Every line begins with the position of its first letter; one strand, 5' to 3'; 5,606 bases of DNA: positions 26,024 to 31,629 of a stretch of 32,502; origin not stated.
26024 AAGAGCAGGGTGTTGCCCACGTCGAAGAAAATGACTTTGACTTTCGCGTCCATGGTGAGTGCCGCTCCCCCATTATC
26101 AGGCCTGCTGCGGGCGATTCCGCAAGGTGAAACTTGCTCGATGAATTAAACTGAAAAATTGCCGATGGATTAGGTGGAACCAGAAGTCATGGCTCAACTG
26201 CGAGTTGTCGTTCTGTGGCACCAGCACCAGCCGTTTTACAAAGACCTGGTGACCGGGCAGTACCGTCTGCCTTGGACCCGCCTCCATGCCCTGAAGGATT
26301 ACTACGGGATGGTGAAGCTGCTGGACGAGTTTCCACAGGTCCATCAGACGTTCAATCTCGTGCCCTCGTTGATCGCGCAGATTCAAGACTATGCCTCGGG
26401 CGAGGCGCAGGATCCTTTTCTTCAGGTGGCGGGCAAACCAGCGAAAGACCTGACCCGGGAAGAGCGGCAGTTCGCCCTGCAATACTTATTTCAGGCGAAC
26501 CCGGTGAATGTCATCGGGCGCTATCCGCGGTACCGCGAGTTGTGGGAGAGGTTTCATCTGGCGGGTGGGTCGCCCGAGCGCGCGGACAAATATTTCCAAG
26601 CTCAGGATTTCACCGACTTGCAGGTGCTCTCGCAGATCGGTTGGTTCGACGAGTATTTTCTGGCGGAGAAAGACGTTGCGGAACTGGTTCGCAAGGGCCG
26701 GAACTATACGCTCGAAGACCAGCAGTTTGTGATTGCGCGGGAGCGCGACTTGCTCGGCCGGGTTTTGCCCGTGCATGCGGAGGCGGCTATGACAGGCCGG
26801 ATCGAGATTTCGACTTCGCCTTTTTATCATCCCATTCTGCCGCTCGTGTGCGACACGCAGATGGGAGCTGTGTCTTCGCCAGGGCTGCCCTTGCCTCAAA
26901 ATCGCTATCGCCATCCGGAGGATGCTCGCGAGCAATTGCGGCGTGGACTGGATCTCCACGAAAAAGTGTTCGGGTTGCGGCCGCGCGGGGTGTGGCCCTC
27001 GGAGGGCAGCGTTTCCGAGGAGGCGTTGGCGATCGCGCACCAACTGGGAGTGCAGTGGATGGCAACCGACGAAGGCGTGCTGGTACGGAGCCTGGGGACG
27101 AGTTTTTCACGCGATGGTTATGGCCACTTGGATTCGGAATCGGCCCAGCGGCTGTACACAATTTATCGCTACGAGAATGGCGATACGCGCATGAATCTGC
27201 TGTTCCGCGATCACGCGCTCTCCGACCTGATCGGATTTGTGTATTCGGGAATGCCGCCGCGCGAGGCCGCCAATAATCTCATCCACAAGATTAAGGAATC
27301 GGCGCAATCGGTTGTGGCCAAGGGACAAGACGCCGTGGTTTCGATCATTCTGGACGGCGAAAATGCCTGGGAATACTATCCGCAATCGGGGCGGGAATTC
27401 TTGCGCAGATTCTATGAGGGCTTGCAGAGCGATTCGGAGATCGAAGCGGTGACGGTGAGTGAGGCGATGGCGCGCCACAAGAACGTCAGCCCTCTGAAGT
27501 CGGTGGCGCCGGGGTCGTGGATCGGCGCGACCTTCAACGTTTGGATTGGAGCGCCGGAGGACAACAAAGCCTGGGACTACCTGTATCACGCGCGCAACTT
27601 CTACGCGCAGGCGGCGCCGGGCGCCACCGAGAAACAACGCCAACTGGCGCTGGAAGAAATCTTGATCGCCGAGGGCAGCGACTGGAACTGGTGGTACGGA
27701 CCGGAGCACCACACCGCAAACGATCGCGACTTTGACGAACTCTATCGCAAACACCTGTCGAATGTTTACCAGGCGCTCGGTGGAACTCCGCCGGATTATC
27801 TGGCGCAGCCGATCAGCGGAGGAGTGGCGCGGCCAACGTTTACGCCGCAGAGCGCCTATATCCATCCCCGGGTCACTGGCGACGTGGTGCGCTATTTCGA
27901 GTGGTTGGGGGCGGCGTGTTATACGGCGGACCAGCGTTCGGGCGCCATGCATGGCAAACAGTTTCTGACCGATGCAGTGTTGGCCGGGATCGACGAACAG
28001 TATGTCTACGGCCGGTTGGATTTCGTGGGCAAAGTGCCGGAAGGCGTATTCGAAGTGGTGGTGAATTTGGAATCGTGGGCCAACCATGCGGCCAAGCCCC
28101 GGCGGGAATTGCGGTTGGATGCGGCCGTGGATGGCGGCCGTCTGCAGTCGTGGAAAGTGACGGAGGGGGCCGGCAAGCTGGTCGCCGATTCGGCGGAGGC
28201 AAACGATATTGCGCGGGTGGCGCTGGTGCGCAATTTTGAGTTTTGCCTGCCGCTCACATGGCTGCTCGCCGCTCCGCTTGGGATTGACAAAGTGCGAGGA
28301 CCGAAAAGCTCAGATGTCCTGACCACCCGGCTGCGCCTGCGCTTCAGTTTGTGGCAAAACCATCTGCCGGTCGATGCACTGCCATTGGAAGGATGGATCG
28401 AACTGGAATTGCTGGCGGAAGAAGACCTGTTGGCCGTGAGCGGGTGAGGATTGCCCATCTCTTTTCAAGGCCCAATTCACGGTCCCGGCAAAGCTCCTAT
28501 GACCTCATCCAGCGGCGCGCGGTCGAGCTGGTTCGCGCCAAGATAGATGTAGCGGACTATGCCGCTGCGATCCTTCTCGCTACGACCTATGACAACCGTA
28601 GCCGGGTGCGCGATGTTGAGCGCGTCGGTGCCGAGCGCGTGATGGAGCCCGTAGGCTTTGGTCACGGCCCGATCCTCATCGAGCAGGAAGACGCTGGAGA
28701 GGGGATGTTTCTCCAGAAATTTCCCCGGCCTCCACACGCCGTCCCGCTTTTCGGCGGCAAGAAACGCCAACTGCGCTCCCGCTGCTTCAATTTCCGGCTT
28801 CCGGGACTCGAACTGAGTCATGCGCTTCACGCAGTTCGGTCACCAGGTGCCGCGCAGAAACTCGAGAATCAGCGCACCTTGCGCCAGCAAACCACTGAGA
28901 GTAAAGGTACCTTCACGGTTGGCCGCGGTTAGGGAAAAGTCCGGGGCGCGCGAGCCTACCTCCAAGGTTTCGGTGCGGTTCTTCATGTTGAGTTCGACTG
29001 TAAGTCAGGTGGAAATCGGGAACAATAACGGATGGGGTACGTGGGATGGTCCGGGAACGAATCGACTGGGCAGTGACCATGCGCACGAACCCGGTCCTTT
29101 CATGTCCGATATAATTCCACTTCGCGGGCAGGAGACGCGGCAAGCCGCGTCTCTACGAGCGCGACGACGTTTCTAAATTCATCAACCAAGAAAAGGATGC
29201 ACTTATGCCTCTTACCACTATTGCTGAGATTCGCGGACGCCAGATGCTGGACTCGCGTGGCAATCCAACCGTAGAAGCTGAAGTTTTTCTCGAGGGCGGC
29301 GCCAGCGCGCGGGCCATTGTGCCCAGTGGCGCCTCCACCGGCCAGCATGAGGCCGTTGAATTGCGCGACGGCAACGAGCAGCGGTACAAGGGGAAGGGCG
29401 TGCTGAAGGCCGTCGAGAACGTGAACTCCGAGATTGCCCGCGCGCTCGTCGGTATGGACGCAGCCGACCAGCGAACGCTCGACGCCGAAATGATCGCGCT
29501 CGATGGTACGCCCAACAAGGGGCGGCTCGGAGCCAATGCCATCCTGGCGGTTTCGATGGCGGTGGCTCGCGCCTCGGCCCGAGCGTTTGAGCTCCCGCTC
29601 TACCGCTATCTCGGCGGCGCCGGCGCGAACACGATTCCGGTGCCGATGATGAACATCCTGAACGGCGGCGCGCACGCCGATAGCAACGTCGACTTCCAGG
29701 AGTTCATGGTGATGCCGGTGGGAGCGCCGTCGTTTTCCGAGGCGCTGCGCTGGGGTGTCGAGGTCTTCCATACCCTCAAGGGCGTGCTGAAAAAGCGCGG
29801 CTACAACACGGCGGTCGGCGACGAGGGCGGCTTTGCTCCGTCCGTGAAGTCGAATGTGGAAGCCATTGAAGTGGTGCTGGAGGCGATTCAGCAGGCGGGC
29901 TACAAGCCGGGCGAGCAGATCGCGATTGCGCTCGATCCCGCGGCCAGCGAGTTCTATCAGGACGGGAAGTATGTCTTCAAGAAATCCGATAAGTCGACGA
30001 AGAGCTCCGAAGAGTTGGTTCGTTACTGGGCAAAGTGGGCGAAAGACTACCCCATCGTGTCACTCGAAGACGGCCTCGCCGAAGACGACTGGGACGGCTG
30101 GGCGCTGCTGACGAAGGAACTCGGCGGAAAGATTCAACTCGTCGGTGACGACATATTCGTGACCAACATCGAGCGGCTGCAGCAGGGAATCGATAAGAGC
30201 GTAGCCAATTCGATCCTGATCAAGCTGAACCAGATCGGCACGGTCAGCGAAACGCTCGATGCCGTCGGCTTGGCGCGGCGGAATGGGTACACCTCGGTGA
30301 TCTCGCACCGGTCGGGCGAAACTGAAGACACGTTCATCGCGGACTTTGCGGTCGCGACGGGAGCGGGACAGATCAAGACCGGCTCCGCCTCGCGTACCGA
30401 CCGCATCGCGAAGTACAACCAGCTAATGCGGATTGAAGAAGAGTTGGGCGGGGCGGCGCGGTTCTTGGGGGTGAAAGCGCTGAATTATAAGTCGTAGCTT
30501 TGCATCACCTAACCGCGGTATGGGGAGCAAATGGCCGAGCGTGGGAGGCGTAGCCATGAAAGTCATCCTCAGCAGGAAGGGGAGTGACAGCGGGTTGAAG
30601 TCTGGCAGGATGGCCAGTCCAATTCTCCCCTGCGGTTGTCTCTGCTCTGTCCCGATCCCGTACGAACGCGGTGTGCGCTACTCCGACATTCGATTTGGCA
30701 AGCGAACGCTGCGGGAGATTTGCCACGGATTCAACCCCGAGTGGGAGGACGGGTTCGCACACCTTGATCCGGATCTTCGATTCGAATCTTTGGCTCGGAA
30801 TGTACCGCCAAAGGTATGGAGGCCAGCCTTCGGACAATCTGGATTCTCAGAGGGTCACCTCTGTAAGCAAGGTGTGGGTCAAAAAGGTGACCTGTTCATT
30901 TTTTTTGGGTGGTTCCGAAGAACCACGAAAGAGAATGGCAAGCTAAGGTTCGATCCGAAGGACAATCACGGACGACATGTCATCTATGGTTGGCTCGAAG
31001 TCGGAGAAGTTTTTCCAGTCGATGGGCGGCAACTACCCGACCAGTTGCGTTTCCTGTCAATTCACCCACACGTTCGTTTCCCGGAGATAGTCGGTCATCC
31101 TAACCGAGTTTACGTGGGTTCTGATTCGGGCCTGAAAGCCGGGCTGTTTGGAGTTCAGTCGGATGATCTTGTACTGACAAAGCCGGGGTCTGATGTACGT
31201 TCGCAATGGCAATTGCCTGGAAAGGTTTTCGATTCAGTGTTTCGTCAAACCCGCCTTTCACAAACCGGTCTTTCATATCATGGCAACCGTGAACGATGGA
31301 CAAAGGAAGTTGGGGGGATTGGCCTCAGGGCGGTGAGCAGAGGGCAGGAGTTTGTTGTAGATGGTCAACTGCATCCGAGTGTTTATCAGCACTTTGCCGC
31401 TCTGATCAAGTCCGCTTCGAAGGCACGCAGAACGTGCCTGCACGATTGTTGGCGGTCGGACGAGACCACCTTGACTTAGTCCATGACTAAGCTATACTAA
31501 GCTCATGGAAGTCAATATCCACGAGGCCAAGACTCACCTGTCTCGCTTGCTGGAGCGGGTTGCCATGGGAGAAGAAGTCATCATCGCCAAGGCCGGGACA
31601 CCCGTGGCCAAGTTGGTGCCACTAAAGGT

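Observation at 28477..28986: Candidate selenocysteine redoxin: TGA replaces the first Cys of the W-C-P-x-C motif, with a hairpin 2 nt downstream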

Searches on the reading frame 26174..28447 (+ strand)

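Call 25: search_protein_families(library=pfam, proteins=[window:26174-28447:+], max_evalue=0.001)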
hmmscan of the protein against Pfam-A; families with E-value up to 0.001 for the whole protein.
window:26174-28447:+ (757 aa): 1 family
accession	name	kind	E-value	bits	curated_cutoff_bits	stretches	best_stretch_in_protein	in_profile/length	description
PF03065.20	Glyco_hydro_57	-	1.2e-59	202.5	21.2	1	14-438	3-285/291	Glycosyl hydrolase family 57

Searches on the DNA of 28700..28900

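Call 22: search_rna_families(source=window, start=28700, end=28900, threshold=evalue, max_evalue=10)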
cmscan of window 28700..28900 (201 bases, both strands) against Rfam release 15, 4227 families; matches with E-value up to 10: 5.
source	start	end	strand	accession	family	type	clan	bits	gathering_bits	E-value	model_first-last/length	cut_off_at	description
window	28737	28791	-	RF03058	sul1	Cis-reg; riboswitch;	-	15.1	36.2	1.2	1-56/56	no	sul1 RNA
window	28820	28858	+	RF03169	c-di-GMP-II-GAG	Cis-reg; riboswitch;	CL00127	12.8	40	7.4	20-58/86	no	c-di-GMP-II-GAG riboswitch aptamer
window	28735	28785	+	RF01057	SAH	Cis-reg; riboswitch;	-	11.9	37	5.8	1-78/78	no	SAH (S-adenosyl-L-homocysteine) riboswitch aptamer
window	28739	28831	-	RF02647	Cis52_sRNA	Gene; sRNA;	-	11.6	56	4.1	1-179/179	no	Ruegeria cis52 sRNA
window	28701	28725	+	RF01792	eiav_FSE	Cis-reg; frameshift_element;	-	9.3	40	8.5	1-35/35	no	ribosomal frameshift site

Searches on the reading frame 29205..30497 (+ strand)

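Call 25: search_protein_families(library=pfam, proteins=[window:29205-30497:+], max_evalue=0.001)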
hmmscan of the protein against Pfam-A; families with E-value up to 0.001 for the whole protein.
window:29205-30497:+ (430 aa): 3 families
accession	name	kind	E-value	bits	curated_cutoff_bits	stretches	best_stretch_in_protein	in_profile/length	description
PF00113.28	Enolase_C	-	6.7e-129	429.8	21.5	1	143-426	3-293/296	Enolase, C-terminal TIM barrel domain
PF03952.21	Enolase_N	-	1.4e-58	197.2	35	1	6-136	1-131/131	Enolase, N-terminal domain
PF07476.17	MAAL_C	-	0.00038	20.1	27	1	304-390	134-221/249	Methylaspartate ammonia-lyase C-terminus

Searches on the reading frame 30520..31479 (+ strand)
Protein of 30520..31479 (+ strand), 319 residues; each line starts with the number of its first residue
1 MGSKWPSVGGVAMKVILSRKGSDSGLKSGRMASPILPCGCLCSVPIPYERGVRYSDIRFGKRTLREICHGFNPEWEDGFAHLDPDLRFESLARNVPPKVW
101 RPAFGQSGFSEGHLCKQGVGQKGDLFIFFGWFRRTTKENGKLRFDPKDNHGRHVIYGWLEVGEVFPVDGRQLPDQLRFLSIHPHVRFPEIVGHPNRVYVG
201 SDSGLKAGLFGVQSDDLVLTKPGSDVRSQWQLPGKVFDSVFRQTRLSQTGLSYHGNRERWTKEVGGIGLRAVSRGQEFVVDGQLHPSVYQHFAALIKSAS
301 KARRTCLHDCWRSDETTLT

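Call 25: search_protein_families(library=pfam, proteins=[window:30520-31479:+], max_evalue=0.001)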
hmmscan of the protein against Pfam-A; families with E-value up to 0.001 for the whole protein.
window:30520-31479:+ (319 aa): 1 family
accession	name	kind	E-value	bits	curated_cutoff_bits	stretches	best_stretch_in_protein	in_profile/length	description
PF18754.6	Nmad3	-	2.7e-57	194.7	27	1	14-281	1-247/247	Nucleotide modification associated domain 3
